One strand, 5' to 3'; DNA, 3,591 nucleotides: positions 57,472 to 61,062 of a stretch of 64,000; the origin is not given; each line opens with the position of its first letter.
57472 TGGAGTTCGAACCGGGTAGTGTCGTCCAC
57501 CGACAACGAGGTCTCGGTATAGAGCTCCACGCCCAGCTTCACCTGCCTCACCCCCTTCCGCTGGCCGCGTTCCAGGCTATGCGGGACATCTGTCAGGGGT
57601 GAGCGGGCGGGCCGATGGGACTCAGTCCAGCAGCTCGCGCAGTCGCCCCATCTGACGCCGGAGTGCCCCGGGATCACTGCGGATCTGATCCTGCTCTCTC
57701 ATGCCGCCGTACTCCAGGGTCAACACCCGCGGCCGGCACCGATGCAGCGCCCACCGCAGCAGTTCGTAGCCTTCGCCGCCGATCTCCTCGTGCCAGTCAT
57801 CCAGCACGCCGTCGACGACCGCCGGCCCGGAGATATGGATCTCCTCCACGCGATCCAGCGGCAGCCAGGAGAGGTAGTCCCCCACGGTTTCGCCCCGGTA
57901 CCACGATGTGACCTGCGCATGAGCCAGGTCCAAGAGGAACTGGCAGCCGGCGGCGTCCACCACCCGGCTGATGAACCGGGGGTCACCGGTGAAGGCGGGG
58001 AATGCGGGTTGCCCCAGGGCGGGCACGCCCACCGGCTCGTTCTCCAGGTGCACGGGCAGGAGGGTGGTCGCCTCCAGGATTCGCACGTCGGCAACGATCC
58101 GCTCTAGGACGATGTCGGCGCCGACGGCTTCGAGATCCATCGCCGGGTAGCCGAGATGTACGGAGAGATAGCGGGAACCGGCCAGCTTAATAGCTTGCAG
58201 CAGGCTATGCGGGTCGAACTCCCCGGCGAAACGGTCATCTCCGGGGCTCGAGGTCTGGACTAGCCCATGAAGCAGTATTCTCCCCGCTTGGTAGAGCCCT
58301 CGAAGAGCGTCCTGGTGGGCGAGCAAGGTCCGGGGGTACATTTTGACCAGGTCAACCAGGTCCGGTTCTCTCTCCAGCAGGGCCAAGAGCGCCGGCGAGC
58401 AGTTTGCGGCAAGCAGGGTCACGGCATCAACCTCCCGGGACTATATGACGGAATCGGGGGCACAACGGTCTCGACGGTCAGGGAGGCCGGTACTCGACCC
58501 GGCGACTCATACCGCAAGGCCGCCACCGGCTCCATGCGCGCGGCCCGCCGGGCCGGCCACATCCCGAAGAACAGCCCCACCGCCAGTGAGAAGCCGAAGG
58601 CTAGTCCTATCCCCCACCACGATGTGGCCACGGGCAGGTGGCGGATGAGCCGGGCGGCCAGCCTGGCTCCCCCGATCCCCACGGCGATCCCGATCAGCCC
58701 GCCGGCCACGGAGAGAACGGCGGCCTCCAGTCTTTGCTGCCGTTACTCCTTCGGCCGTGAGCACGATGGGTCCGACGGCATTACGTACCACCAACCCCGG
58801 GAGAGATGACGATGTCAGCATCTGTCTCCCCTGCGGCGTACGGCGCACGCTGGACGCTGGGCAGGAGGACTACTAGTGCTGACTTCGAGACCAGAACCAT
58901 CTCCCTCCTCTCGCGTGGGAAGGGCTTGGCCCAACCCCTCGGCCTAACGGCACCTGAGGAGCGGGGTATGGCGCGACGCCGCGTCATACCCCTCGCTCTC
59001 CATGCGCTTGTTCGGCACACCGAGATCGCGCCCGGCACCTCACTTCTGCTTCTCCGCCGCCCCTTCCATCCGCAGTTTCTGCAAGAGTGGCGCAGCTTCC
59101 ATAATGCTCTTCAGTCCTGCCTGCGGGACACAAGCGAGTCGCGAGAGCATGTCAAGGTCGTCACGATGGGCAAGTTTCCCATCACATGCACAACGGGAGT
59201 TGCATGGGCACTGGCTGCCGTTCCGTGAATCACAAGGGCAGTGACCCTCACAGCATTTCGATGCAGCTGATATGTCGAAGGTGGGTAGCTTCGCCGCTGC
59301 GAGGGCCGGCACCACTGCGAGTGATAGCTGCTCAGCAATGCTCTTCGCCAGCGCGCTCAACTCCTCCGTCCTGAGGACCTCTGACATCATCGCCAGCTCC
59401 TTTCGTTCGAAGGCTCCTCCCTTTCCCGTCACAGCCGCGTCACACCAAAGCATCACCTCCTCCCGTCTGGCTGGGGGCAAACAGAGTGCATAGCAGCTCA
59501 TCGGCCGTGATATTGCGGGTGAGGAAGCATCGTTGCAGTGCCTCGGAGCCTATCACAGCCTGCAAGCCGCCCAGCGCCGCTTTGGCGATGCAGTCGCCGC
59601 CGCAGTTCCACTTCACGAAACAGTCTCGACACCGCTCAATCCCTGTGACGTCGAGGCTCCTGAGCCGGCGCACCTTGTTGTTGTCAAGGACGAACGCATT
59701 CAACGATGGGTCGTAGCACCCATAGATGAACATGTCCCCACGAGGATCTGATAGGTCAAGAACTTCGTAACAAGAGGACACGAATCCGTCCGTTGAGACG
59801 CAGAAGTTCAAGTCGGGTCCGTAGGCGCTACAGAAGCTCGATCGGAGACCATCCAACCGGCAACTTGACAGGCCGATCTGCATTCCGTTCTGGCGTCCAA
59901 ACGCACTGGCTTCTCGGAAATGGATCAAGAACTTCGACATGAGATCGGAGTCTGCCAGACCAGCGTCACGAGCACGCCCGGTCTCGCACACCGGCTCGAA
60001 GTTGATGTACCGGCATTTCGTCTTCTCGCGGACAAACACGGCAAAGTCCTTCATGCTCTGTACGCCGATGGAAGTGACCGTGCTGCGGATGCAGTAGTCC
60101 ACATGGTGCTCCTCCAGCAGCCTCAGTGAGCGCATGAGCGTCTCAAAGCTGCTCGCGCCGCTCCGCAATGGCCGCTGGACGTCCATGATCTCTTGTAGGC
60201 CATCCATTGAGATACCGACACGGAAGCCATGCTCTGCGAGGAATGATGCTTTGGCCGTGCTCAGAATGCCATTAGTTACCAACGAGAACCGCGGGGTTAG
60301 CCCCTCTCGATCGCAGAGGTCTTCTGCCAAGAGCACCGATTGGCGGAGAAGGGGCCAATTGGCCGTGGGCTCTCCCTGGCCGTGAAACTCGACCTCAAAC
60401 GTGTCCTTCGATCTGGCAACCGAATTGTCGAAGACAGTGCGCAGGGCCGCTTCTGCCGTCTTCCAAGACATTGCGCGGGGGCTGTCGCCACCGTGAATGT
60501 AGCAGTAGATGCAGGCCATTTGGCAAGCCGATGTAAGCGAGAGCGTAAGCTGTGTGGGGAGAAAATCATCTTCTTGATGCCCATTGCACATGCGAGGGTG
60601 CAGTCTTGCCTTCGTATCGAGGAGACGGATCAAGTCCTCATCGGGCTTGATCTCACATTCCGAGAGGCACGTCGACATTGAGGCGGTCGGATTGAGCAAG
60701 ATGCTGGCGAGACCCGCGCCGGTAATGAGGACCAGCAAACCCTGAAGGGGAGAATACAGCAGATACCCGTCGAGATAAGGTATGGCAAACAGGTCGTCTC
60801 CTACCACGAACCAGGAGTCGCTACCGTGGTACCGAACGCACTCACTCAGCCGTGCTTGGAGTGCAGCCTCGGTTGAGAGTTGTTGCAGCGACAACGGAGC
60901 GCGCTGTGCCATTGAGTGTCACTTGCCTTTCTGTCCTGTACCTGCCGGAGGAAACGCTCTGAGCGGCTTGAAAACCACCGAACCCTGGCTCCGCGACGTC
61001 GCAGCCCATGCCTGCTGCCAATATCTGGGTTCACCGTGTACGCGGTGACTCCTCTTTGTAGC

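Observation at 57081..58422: MbnB-like DUF692 (MNIO) enzyme embedded in an ABC-exporter operon with no recognisable precursor or partner gene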

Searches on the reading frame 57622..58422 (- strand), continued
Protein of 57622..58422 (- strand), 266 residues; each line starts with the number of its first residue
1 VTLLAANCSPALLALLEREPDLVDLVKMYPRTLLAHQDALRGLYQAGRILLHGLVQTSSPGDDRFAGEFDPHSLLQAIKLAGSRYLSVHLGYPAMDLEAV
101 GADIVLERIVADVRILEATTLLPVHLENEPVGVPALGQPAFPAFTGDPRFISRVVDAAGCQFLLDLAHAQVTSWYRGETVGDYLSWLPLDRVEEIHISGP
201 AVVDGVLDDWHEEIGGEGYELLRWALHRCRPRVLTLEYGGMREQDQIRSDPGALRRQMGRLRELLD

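Call 80: search_protein_families(library=pfam, proteins=[L023:10888-11184:+, L028:10869-11294:+, L034:996-1607:+, L035:2567-3319:+, L036:10447-11079:+, L042:3296-3760:+, L047:5473-6579:+, L053:10884-11474:+, L054:1814-2098:+, L063:10577-10906:+], max_evalue=0.01)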
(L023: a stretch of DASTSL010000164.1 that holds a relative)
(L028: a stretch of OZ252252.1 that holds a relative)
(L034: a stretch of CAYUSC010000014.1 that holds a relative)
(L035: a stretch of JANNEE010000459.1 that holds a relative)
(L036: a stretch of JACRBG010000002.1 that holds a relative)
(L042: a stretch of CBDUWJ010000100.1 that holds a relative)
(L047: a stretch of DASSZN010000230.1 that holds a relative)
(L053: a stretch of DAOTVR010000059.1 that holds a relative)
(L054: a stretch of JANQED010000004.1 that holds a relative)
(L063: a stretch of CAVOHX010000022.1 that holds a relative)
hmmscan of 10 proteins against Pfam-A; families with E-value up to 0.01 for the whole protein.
L023:10888-11184:+ (98 aa): 0 families

L028:10869-11294:+ (141 aa): 0 families

L034:996-1607:+ (203 aa): 4 families
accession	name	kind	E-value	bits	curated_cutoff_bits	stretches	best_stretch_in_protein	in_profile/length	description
PF06966.17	DUF1295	-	8.9e-05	22.5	20.4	1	41-190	83-234/235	Protein of unknown function (DUF1295)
PF04140.19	ICMT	-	0.00012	22.9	24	1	93-177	5-93/95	Isoprenylcysteine carboxyl methyltransferase (ICMT) family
PF04191.18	PEMT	-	0.00039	21.3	25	1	93-180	10-102/105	Phospholipid methyltransferase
PF01222.22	ERG4_ERG24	-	0.00041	19.7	27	1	122-195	350-427/432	Ergosterol biosynthesis ERG4/ERG24 family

L035:2567-3319:+ (250 aa): 5 families
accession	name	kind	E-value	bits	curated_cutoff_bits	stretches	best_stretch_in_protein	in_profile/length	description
PF04542.20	Sigma70_r2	-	2.4e-20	72.5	24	1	82-149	1-69/71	Sigma-70 region 2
PF08281.18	Sigma70_r4_2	-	9.6e-11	41.6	25.7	1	176-227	3-54/54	Sigma-70, region 4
PF04545.22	Sigma70_r4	-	9.9e-10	38.2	24.1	1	180-228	1-49/50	Sigma-70, region 4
PF07638.17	Sigma70_ECF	-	2.2e-06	28.1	21.1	1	67-230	7-182/185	ECF sigma factor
PF22029.2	PhyR_sigma2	-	0.0029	18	27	0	94-138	12-55/55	Sigma2 domain of PhyR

L036:10447-11079:+ (210 aa): 1 family
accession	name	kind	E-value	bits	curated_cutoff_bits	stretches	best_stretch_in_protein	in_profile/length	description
PF12208.14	DUF3601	-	7.2e-08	33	22.3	1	143-204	11-79/79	Domain of unknown function (DUF3601)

L042:3296-3760:+ (154 aa): 1 family
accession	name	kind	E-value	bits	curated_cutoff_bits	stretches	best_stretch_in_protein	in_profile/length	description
PF00472.26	RF-1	-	1.3e-15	57.8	35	1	21-147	4-109/116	RF-1 domain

L047:5473-6579:+ (368 aa): 4 families
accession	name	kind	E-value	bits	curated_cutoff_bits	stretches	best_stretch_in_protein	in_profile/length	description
PF22919.1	ATP-synt_VA_C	-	2.3e-05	24.8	24.7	1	260-317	7-65/101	C-terminal domain of V and A type ATP synthase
PF00006.31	ATP-synt_ab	-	3.2e-05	24.1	29.5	0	89-124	1-36/213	ATP synthase alpha/beta family, nucleotide-binding domain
PF13443.12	HTH_26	-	0.00087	19.9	22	1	26-77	10-58/63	Cro/C1-type HTH DNA-binding domain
PF17820.7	PDZ_6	-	0.0013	18.9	27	0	175-209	20-52/54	PDZ domain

L053:10884-11474:+ (196 aa): 0 families

L054:1814-2098:+ (94 aa): 2 families
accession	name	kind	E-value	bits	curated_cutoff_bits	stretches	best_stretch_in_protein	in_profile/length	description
PF05015.19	HigB-like_toxin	-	1.1e-19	71.1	27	1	3-93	1-91/91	RelE-like toxin of type II toxin-antitoxin system HigB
PF06769.20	YoeB_toxin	-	0.0035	17.8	27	0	55-87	42-74/80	YoeB-like toxin of bacterial type II toxin-antitoxin system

L063:10577-10906:+ (109 aa): 0 families

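Call 81: search_protein_families(library=pfam, proteins=[L069:10773-11192:+, L072:10548-11654:+, L073:10785-11474:+, L076:10710-11195:+, L077:1017-1403:+, L086:3704-4360:+, L056:4760-7192:+, L014:11106-11573:+, L089:7625-8026:+], max_evalue=0.01)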
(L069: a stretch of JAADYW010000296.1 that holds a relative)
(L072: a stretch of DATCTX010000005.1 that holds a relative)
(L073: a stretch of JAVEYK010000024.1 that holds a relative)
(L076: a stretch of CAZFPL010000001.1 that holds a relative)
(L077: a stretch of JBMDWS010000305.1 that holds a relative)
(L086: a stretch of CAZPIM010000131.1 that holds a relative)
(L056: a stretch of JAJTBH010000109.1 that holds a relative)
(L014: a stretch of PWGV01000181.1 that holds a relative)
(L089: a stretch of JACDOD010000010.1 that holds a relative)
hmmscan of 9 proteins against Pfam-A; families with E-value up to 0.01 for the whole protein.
L069:10773-11192:+ (139 aa): 0 families

L072:10548-11654:+ (368 aa): 2 families
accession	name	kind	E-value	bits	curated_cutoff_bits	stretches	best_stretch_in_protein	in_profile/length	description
PF13487.12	HD_5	-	7.8e-40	136.8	27.2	1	191-353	5-170/170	HD domain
PF01966.28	HD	-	3.5e-17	63.2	22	1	201-318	2-112/116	HD domain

L073:10785-11474:+ (229 aa): 1 family
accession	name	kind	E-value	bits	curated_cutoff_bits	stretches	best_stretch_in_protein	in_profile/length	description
PF01553.26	Acyltransferase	-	2.7e-24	85.9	23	1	21-143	3-130/132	Acyltransferase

L076:10710-11195:+ (161 aa): 0 families

L077:1017-1403:+ (128 aa): 0 families

L086:3704-4360:+ (218 aa): 1 family
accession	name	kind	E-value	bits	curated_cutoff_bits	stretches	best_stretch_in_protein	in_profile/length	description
PF09335.16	VTT_dom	-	2.4e-24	86.6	33.9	1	49-173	1-122/123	VTT domain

L056:4760-7192:+ (810 aa): 8 families
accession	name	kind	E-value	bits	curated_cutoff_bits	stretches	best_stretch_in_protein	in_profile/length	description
PF08447.18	PAS_3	-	6.6e-25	87.6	25.6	2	339-428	2-89/89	PAS fold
PF05231.19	MASE1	-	6.9e-24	84.9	29.8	1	21-300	2-295/299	MASE1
PF02518.31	HATPase_c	-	1.2e-21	77.6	26.4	1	701-808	2-107/111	Histidine kinase-, DNA gyrase B-, and HSP90-like ATPase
PF00512.31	HisKA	-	4.2e-15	56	26.9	1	593-657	3-64/66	His Kinase A (phospho-acceptor) domain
PF13426.13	PAS_9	-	6e-07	30.1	27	1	473-558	18-102/103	PAS domain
PF08448.16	PAS_4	-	3.6e-06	27.6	23.1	1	468-561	14-109/110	PAS fold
PF13581.12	HATPase_c_2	-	0.0019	18.6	27.4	1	702-787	29-111/127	Histidine kinase-like ATPase domain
PF00989.32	PAS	-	0.0023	18.4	22.6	0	325-379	10-61/113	PAS fold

L014:11106-11573:+ (155 aa): 0 families

L089:7625-8026:+ (133 aa): 1 family
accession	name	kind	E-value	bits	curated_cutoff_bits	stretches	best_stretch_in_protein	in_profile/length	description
PF08818.16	DUF1801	-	1.9e-16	60.7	27.2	1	26-121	1-85/85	Domain of unknown function (DU1801)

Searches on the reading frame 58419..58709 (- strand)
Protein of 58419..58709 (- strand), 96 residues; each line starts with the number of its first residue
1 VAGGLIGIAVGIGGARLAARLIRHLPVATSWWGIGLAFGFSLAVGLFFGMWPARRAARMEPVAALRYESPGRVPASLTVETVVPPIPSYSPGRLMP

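Call 3: search_protein_families(library=pfam, proteins=[window:58419-58709:-], max_evalue=0.01)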
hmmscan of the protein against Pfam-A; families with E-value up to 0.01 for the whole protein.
window:58419-58709:- (96 aa): 1 family
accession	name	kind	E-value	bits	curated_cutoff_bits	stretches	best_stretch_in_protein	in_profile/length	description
PF02687.27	FtsX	-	7.5e-06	26.4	25.5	1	4-61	55-120/120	FtsX-like permease C-terminal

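Call 4: search_protein_families(library=ncbifam, proteins=[window:58419-58709:-], max_evalue=0.01)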
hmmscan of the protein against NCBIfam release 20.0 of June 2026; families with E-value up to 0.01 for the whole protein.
window:58419-58709:- (96 aa): 3 families
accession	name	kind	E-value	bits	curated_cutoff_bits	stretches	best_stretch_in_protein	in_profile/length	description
TIGR03434.1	ADOP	subfamily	4.5e-08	31.7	622.3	1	2-68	331-402/803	ADOP family duplicated permease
TIGR02212.1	lolCE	equivalog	1.4e-06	27.5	362.45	1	21-68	364-411/411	lipoprotein-releasing ABC transporter permease subunit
NF007826.0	PRK10535.1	equivalog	1.2e-05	23.8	966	1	2-66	582-646/648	macrolide ABC transporter ATP-binding protein/permease MacB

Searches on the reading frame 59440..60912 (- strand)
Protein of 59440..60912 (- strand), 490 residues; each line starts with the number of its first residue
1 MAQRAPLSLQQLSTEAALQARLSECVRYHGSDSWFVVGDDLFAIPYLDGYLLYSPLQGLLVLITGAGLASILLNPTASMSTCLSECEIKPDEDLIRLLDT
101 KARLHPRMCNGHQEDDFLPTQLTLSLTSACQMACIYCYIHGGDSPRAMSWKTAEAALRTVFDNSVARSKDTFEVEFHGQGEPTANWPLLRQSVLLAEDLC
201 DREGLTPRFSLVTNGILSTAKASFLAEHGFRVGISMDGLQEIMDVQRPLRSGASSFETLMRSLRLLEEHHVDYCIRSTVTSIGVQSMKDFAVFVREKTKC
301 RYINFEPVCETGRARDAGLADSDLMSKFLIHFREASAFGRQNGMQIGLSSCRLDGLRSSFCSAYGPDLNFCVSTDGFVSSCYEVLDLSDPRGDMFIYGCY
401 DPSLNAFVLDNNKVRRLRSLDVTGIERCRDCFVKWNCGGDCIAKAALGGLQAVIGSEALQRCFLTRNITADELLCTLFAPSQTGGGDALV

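Call 3: search_protein_families(library=pfam, proteins=[window:59440-60912:-], max_evalue=0.01)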
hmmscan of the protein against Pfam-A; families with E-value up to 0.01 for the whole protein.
window:59440-60912:- (490 aa): 1 family
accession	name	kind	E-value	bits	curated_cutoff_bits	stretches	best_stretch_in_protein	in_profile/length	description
PF04055.27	Radical_SAM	-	3.1e-14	53.9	29.5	1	125-277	2-144/166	Radical SAM superfamily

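Call 4: search_protein_families(library=ncbifam, proteins=[window:59440-60912:-], max_evalue=0.01)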
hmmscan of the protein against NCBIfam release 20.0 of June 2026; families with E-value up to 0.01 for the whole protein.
window:59440-60912:- (490 aa): 60 families (the best 25 are shown)
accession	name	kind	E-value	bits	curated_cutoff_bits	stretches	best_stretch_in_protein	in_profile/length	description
NF047865.1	rSAM_PapB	equivalog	1.5e-29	103.3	340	1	121-444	4-319/330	PapB family radical SAM/SPASM ranthipeptide maturase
TIGR04064.1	rSAM_nif11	equivalog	5.6e-28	97.9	518.7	1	108-274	66-232/459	nif11-like peptide radical SAM maturase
TIGR03942.1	sulfatase_rSAM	equivalog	2.9e-25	89.1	349.45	1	126-315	7-196/363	anaerobic sulfatase maturase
TIGR03974.1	rSAM_six_Cys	equivalog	4.9e-25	88.3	425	1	121-324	98-301/451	thioether cross-link-forming SCIFF peptide maturase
TIGR03906.1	quino_hemo_SAM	equivalog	1.4e-23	83.3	453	1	120-441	94-414/467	quinohemoprotein amine dehydrogenase maturation protein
TIGR04280.1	geopep_mat_rSAM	hypoth_equivalog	2.7e-21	76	400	1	121-348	85-315/428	geopeptide radical SAM maturase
NF041718.1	rSAM_phane_AMC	equivalog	4.5e-20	72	425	1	120-329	6-209/362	cyclophane-forming radical SAM peptide maturase AmcB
TIGR04068.1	rSAM_ocin_clost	equivalog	7.2e-20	71.3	500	1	121-276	85-242/462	Cys-rich peptide radical SAM maturase CcpM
TIGR04163.1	rSAM_cobopep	equivalog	9e-19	67.5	375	1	124-445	68-391/428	peptide-modifying radical SAM enzyme CbpB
NF041298.1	rSAM_mat_DynA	equivalog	9.7e-19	67.5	450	1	127-334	8-216/356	dynobactin maturation radical SAM/SPASM protein DynA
TIGR04261.1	rSAM_GlyRichRpt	subfamily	2.6e-18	66.2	310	1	127-331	4-209/363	cyclophane-forming radical SAM/SPASM peptide maturase GrrM/OscB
NF038107.1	rSAM_NF038107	equivalog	5.1e-17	61.8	600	1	121-308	86-278/444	Cys-every-fifth radical SAM/SPASM peptide maturase CefB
TIGR03978.1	rSAM_paired_1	equivalog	5.2e-17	61.7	370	1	124-296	87-256/466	His-Xaa-Ser system radical SAM maturase HxsB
NF041707.1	rSAM_YhhB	equivalog_domain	5.5e-17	61.7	445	1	124-276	6-162/369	cyclophane-forming radical SAM/SPASM peptide maturase YhhB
NF010308.0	PRK13745.1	equivalog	1.2e-16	60.7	484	1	127-322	21-217/412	anaerobic sulfatase-maturation protein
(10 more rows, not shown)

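Call 39: find_homologous_proteins(query=window:59440-60912:-, max_evalue=1e-20)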
Query window:59440-60912:- (490 aa): 22 proteins with E <= 1e-20 among 8000 candidates.
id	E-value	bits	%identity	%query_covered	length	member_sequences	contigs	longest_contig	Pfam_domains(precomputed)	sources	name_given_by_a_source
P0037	0.0e+0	1044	100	93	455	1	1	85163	PF04055.28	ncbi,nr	ncbi:MAG: radical SAM protein [bacterium]|nr:radical SAM protein [bacterium]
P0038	1.9e-167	576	54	94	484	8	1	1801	PF04055.28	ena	-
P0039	1.7e-162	560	52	97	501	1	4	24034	PF04055.28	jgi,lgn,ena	jgi:uncharacterized protein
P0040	1.6e-157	543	53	95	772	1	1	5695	PF04055.28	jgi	jgi:uncharacterized protein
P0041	1.9e-157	543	50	98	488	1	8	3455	PF04055.28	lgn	-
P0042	6.2e-155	535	52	94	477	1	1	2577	PF04055.28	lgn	-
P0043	3.1e-153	529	50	94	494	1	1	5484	PF04055.28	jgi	jgi:uncharacterized protein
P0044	5.0e-153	528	49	92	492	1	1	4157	PF04055.28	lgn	-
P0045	1.5e-151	523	47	96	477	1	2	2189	PF04055.28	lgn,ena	-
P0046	1.8e-142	494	46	97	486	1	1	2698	PF04055.28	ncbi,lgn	-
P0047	5.3e-138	479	49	94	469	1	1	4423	PF04055.28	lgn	-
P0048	5.1e-137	476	45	97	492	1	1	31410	PF04055.28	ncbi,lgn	ncbi:MAG: radical SAM protein [Methylomicrobium sp.]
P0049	2.9e-135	470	46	93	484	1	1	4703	PF04055.28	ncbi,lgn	-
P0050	1.6e-134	467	43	97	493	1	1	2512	PF04055.28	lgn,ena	-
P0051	7.4e-134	465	46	92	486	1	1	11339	PF04055.28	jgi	jgi:uncharacterized protein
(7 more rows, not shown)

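Call 41: find_related_loci(query=A2, collection=metagenome_contigs, flank=10000)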
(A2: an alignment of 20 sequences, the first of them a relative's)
Query A2 (455 aa) in metagenome_contigs; peptide patterns used: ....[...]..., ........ (x = any residue, [..] = any of these).
35 stretches matched a pattern; 8 encode a relative of the query (tblastn E <= 1e-3); 8 distinct loci.
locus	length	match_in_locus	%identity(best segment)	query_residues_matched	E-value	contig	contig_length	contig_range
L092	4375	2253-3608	53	1-453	3e-165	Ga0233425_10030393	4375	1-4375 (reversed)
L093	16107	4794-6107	47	1-439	3e-137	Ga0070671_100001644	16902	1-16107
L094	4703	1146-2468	46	1-439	7e-138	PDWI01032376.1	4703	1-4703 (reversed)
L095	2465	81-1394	46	1-439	1e-139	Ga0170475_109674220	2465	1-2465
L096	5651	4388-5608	48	5-413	3e-127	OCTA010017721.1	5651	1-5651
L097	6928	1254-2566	44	1-439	8e-92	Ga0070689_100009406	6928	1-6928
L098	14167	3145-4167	36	87-438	1e-70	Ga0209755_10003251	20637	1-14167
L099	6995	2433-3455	36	87-438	1e-70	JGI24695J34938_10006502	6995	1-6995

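Call 42: find_encoding_contigs(protein=P0039, flank=10000, max_places=4)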
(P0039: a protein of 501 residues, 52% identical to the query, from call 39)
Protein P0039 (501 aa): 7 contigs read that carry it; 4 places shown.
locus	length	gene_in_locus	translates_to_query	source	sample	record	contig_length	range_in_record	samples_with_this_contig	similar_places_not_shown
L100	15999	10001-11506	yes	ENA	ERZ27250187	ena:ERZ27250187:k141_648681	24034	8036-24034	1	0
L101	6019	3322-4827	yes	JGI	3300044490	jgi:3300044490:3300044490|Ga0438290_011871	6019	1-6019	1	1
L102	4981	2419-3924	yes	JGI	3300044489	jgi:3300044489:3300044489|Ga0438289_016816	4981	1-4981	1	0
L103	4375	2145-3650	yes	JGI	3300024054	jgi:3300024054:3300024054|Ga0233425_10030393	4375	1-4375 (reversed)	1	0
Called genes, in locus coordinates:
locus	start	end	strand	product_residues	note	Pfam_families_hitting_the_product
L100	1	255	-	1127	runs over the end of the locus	PF19543:GH123_N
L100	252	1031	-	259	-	PF13385:Laminin_G_3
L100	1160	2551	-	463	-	-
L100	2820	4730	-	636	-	PF05048:NosD (faint), PF13860:FlgD_ig (weak)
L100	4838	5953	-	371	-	PF02746:MR_MLE_N, PF13378:MR_MLE_C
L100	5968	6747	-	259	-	PF00106:adh_short, PF08659:KR, PF13561:adh_short_C2, PF23441:SDR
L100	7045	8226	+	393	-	-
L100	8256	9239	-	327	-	PF13353:Fer4_12 (weak), PF04055:Radical_SAM, PF13186:SPASM (weak)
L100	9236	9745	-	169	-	-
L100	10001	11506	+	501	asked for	PF04055:Radical_SAM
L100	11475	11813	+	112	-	-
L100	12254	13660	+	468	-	PF04055:Radical_SAM, PF06968:BATS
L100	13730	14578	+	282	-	PF10418:DHODB_Fe-S_bind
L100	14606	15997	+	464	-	?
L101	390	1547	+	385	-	-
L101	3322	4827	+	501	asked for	PF04055:Radical_SAM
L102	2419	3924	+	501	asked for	PF04055:Radical_SAM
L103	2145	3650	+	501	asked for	PF04055:Radical_SAM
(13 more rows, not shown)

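Call 43: find_encoding_contigs(protein=P0048, flank=10000, max_places=2)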
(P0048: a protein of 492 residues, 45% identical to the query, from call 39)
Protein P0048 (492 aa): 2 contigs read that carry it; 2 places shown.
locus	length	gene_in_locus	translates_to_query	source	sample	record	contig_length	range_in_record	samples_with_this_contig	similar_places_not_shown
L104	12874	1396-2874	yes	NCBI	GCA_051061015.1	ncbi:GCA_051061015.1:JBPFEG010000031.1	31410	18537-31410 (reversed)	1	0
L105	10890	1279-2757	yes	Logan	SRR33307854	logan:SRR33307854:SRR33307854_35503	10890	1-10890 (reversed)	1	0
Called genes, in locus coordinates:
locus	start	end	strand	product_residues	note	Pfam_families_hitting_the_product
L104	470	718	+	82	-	-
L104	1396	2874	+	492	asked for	PF04055:Radical_SAM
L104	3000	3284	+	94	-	-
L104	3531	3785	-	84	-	-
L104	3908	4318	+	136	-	PF18315:VCH_CASS14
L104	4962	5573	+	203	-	PF02534:T4SS-DNA_transf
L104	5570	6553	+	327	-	PF02534:T4SS-DNA_transf, PF10412:TrwB_AAD_bind, PF12696:TraG-D_C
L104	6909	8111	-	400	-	PF03389:MobA_MobL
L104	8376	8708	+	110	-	-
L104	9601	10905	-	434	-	PF01051:Rep3_N, PF21205:Rep3_C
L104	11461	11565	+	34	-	PF24806:DUF7706 (weak)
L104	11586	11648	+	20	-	-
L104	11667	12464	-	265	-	PF01223:Endonuclease_NS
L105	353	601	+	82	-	-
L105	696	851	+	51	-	-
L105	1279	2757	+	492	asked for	PF04055:Radical_SAM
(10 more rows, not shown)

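Call 44: find_encoding_contigs(protein=P0051, flank=10000, max_places=2)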
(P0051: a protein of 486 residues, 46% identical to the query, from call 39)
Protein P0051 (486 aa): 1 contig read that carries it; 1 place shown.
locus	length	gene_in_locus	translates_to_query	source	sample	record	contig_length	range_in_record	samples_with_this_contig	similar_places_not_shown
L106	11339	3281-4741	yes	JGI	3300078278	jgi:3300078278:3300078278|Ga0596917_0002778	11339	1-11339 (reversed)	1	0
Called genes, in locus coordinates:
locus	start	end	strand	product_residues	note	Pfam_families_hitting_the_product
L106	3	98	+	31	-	?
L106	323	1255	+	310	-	PF01073:3Beta_HSD, PF01370:Epimerase, PF04321:RmlD_sub_bind, PF05368:NmrA, PF13460:NAD_binding_10, PF16363:GDP_Man_Dehyd (weak)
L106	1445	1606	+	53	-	-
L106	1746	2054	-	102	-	-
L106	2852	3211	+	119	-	-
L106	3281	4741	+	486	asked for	PF04055:Radical_SAM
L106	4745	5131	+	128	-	-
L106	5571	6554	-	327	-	PF01497:Peripla_BP_2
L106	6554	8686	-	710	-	PF07715:Plug, PF00593:TonB_dep_Rec_b-barrel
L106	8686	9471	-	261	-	PF00005:ABC_tran, PF13304:AAA_21 (faint)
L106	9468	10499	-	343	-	PF01032:FecCD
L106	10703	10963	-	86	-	-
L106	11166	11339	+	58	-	?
